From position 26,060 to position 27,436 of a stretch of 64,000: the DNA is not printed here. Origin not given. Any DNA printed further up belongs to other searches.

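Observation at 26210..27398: TPP riboswitch controlling a DctP-like TRAP binding protein fused to thiM-thiE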

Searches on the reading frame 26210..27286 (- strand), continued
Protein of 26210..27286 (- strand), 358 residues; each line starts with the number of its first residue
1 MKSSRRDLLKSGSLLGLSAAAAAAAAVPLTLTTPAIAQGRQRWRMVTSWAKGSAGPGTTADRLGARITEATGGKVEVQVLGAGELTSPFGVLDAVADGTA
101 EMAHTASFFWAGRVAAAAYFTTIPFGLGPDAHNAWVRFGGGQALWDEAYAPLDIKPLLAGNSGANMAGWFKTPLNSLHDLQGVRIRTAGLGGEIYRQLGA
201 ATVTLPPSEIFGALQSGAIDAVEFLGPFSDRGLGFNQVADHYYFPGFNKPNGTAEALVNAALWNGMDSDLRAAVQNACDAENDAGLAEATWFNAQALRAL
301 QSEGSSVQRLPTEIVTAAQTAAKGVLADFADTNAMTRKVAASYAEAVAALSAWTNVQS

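Call 15: find_encoding_contigs(protein=P0020, flank=8000, max_places=2)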
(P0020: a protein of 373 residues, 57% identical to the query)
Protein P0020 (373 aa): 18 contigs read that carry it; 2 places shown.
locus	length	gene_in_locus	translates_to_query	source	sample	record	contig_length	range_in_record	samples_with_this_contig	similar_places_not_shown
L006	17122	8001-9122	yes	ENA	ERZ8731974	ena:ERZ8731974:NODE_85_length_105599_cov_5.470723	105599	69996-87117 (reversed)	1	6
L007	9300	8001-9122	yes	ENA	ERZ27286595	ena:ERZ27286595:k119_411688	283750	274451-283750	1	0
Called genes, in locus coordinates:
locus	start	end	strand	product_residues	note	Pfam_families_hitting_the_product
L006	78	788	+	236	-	PF00691:OmpA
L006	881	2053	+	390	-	PF13416:SBP_bac_8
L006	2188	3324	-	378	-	PF01555:N6_N4_Mtase, PF18755:RAMA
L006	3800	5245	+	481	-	PF00171:Aldedh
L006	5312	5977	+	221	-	PF02798:GST_N, PF13409:GST_N_2, PF13417:GST_N_3 (weak), PF00043:GST_C, PF14497:GST_C_3 (weak), PF13410:GST_C_2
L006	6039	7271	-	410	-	PF00109:ketoacyl-synt, PF00108:Thiolase_N (weak), PF02801:Ketoacyl-synt_C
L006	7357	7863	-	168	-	PF07977:FabA, PF22818:ApeI-like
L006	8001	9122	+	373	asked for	PF03480:DctP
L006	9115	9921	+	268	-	PF02110:HK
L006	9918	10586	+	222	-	PF02581:TMP-TENI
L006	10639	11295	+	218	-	PF05494:MlaC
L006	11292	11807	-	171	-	PF01168:Ala_racemase_N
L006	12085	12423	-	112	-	-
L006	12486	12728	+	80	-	-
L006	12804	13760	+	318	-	PF13609:Porin_4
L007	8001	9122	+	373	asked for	PF03480:DctP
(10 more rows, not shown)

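Call 17: find_encoding_contigs(protein=P0028, flank=8000, max_places=1)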
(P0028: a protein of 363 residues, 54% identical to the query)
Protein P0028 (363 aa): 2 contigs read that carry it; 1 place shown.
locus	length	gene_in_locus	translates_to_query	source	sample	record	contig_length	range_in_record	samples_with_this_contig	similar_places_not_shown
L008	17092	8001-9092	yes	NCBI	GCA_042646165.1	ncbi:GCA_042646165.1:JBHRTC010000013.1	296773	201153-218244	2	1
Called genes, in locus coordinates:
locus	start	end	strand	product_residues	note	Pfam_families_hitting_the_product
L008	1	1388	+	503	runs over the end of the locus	PF00501:AMP-binding, PF13193:AMP-binding_C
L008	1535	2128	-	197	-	PF01814:Hemerythrin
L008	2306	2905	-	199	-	PF02600:DsbB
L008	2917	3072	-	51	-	-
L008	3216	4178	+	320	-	PF00892:EamA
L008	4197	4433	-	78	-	PF01037:AsnC_trans_reg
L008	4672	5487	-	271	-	PF20434:BD-FAE, PF07859:Abhydrolase_3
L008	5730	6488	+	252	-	PF02110:HK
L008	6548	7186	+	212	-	PF02581:TMP-TENI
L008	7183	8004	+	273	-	PF08543:Phos_pyr_kin, PF00294:PfkB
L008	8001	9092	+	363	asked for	PF03480:DctP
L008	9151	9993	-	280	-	PF01557:FAA_hydrolase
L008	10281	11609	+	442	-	PF03349:Toluene_X, PF13505:OMP_b-brl (weak)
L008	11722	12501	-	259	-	PF00106:adh_short, PF13561:adh_short_C2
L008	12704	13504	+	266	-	PF00149:Metallophos, PF12850:Metallophos_2 (faint)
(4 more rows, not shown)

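Call 18: find_encoding_contigs(protein=P0066, flank=8000, max_places=1)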
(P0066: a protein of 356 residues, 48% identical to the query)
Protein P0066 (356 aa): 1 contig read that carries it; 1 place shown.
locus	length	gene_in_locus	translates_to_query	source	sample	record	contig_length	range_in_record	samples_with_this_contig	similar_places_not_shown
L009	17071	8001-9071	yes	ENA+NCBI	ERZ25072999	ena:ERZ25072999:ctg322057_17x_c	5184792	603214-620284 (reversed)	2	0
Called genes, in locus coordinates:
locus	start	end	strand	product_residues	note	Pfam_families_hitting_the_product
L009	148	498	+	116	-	PF09350:DJC28_CD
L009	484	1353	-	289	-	PF01488:Shikimate_DH (weak), PF03446:NAD_binding_2, PF03807:F420_oxidored, PF14833:NAD_binding_11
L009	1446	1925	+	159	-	PF00583:Acetyltransf_1, PF13673:Acetyltransf_10 (weak), PF13508:Acetyltransf_7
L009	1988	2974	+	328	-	PF00174:Oxidored_molyb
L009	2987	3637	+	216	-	PF01794:Ferric_reduct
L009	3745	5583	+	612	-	PF00664:ABC_membrane, PF00005:ABC_tran, PF02463:SMC_N (weak)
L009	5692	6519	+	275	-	PF02110:HK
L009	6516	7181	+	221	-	PF02581:TMP-TENI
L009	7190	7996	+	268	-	PF08543:Phos_pyr_kin, PF00294:PfkB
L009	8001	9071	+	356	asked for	PF03480:DctP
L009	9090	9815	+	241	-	PF00005:ABC_tran, PF13304:AAA_21 (faint)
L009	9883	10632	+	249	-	PF00528:BPD_transp_1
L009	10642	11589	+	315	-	PF13379:NMT1_2 (weak), PF09084:NMT1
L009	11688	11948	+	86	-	-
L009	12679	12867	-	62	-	-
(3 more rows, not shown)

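Call 19: find_encoding_contigs(protein=P0114, flank=8000, max_places=1)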
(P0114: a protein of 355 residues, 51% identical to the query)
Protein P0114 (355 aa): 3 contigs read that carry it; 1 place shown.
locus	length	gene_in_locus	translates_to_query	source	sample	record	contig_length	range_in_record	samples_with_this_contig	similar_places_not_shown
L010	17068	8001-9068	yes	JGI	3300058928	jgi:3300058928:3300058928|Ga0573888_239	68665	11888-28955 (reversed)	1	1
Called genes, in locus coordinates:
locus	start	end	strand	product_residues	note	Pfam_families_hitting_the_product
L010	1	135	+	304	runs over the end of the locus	PF00034:Cytochrom_C, PF13442:Cytochrome_CBB3 (faint)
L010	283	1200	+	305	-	PF00892:EamA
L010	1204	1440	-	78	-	PF01037:AsnC_trans_reg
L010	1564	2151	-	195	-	PF04955:HupE_UreJ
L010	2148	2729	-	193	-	PF04955:HupE_UreJ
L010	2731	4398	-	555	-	PF01266:DAO (faint), PF01494:FAD_binding_3, PF21274:Rng_hyd_C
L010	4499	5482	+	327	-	PF03401:TctC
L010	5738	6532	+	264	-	PF02110:HK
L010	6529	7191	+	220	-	PF02581:TMP-TENI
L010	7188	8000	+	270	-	PF08543:Phos_pyr_kin, PF00294:PfkB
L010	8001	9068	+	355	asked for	PF03480:DctP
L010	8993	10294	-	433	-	PF04339:FemAB_like, PF13480:Acetyltransf_6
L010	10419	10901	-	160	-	PF01557:FAA_hydrolase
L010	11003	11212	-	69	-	-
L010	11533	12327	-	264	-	PF04199:Cyclase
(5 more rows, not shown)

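Call 21: find_related_loci(query=A1, collection=genome_contigs, flank=6000)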
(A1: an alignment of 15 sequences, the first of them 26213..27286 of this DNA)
Query A1 (358 aa) in genome_contigs; peptide patterns used: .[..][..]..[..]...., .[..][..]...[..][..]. (x = any residue, [..] = any of these).
599 stretches matched a pattern (row limit reached: there are more); 561 encode a relative of the query (tblastn E <= 1e-3); the best 80 are kept; 80 distinct loci.
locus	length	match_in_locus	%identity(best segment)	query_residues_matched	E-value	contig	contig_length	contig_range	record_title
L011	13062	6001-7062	82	3-357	0e+0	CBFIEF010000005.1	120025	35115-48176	MAG: Alphaproteobacteria bacterium isolate Co_bin_324_indstr genome assembly, contig: Co_bin_324_indstr_c5, whole genome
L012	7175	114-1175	81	4-358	0e+0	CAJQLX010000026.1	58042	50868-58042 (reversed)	MAG: uncultured Alphaproteobacteria bacterium isolate 0.2_20180524_Bin_167_1 genome assembly, contig: c_000000000544, wh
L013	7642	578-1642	80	4-358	0e+0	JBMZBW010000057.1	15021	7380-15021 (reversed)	MAG: Alphaproteobacteria bacterium isolate ME_XS_2203_2_bin_39 ME_XS_2203_2_bin_39_58, whole genome shotgun sequence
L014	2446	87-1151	81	4-358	0e+0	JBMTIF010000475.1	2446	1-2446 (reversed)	MAG: Alphaproteobacteria bacterium isolate CJ_V8_S13_100percent_par_CJ_V8_S13_metabat.78_sub NODE_57119_length_2446_cov_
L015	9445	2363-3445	75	3-358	6e-180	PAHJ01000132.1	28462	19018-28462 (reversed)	MAG: Geminicoccus sp. isolate MED756 119457, whole genome shotgun sequence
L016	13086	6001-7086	74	1-356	3e-176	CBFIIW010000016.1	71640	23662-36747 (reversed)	MAG: Alphaproteobacteria bacterium isolate Co_bin_828_indstr genome assembly, contig: Co_bin_828_indstr_c16, whole genom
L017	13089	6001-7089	73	1-357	2e-169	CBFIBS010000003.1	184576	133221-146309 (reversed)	MAG: Alphaproteobacteria bacterium isolate Co_bin_450_strict genome assembly, contig: Co_bin_450_strict_c3, whole genome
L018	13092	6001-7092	73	1-356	3e-169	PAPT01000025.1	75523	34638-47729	MAG: Geminicoccus sp. isolate SP156 MHASMcontig_675742, whole genome shotgun sequence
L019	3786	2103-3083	57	30-356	6e-123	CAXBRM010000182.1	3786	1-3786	MAG TPA_asm: uncultured Rhodospirillales bacterium isolate SRR1182512_binner123_Refined_1 genome assembly, contig: ERZ29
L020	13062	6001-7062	55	1-356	3e-119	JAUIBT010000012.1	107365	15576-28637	MAG: Alphaproteobacteria bacterium isolate 6_bin.59 NODE_334_length_107365_cov_5.705823, whole genome shotgun sequence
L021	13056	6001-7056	58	3-356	1e-114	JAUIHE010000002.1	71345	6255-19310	MAG: Alphaproteobacteria bacterium isolate Co_bin.199 NODE_3070_length_71345_cov_1.199809, whole genome shotgun sequence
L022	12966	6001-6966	54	36-356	2e-114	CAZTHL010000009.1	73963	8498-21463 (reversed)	MAG TPA_asm: uncultured Mycobacteriaceae bacterium isolate SRP128890_co1_269 genome assembly, contig: NODE_592_length_73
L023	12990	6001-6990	51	30-356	8e-114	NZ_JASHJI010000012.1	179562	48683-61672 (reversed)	Roseibium sp. MMSF_3412 NODE_12_length_179562_cov_28.437435, whole genome shotgun sequence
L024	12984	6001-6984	54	30-356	1e-113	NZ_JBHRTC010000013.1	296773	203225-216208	Microbaculum marinum strain KCTC 52363 platanus_K_17_124_13, whole genome shotgun sequence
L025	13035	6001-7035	49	13-358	8e-113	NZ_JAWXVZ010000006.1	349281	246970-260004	Pseudovibrio sp. SPO723 contig6, whole genome shotgun sequence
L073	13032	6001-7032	51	9-356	2e-108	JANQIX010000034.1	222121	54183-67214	MAG: Alphaproteobacteria bacterium isolate PL24a_bin.80 k99_8848011, whole genome shotgun sequence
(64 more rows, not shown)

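Call 37: search_solved_structures(query=window:26210-27286:-, max_evalue=1e-45, show_alignments=5)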
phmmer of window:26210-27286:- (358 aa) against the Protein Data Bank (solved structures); distinct sequences matched with E-value up to 1e-45: 6.
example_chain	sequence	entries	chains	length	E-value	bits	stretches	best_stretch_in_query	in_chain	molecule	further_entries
7ug8_A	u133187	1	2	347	4.7e-62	213.3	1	39-338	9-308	Ketoacid-binding protein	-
4yzz_A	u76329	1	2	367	2.7e-60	207.5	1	19-338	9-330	TRAP TRANSPORTER SOLUTE BINDING PROTEIN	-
4yic_A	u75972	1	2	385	3.9e-60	207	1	19-338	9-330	TRAP TRANSPORTER SOLUTE BINDING PROTEIN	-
5cm6_A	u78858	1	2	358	8.8e-55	189.4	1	35-355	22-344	TRAP dicarboxylate transporter-DctP subunit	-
2hzk_A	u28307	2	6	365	1e-54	189.1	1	21-342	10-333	TRAP-T family sorbitol/mannitol transporter, periplasmic binding protein, SmoM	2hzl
4pet_A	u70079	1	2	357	8.7e-52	179.5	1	40-356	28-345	Extracellular solute-binding protein, family 7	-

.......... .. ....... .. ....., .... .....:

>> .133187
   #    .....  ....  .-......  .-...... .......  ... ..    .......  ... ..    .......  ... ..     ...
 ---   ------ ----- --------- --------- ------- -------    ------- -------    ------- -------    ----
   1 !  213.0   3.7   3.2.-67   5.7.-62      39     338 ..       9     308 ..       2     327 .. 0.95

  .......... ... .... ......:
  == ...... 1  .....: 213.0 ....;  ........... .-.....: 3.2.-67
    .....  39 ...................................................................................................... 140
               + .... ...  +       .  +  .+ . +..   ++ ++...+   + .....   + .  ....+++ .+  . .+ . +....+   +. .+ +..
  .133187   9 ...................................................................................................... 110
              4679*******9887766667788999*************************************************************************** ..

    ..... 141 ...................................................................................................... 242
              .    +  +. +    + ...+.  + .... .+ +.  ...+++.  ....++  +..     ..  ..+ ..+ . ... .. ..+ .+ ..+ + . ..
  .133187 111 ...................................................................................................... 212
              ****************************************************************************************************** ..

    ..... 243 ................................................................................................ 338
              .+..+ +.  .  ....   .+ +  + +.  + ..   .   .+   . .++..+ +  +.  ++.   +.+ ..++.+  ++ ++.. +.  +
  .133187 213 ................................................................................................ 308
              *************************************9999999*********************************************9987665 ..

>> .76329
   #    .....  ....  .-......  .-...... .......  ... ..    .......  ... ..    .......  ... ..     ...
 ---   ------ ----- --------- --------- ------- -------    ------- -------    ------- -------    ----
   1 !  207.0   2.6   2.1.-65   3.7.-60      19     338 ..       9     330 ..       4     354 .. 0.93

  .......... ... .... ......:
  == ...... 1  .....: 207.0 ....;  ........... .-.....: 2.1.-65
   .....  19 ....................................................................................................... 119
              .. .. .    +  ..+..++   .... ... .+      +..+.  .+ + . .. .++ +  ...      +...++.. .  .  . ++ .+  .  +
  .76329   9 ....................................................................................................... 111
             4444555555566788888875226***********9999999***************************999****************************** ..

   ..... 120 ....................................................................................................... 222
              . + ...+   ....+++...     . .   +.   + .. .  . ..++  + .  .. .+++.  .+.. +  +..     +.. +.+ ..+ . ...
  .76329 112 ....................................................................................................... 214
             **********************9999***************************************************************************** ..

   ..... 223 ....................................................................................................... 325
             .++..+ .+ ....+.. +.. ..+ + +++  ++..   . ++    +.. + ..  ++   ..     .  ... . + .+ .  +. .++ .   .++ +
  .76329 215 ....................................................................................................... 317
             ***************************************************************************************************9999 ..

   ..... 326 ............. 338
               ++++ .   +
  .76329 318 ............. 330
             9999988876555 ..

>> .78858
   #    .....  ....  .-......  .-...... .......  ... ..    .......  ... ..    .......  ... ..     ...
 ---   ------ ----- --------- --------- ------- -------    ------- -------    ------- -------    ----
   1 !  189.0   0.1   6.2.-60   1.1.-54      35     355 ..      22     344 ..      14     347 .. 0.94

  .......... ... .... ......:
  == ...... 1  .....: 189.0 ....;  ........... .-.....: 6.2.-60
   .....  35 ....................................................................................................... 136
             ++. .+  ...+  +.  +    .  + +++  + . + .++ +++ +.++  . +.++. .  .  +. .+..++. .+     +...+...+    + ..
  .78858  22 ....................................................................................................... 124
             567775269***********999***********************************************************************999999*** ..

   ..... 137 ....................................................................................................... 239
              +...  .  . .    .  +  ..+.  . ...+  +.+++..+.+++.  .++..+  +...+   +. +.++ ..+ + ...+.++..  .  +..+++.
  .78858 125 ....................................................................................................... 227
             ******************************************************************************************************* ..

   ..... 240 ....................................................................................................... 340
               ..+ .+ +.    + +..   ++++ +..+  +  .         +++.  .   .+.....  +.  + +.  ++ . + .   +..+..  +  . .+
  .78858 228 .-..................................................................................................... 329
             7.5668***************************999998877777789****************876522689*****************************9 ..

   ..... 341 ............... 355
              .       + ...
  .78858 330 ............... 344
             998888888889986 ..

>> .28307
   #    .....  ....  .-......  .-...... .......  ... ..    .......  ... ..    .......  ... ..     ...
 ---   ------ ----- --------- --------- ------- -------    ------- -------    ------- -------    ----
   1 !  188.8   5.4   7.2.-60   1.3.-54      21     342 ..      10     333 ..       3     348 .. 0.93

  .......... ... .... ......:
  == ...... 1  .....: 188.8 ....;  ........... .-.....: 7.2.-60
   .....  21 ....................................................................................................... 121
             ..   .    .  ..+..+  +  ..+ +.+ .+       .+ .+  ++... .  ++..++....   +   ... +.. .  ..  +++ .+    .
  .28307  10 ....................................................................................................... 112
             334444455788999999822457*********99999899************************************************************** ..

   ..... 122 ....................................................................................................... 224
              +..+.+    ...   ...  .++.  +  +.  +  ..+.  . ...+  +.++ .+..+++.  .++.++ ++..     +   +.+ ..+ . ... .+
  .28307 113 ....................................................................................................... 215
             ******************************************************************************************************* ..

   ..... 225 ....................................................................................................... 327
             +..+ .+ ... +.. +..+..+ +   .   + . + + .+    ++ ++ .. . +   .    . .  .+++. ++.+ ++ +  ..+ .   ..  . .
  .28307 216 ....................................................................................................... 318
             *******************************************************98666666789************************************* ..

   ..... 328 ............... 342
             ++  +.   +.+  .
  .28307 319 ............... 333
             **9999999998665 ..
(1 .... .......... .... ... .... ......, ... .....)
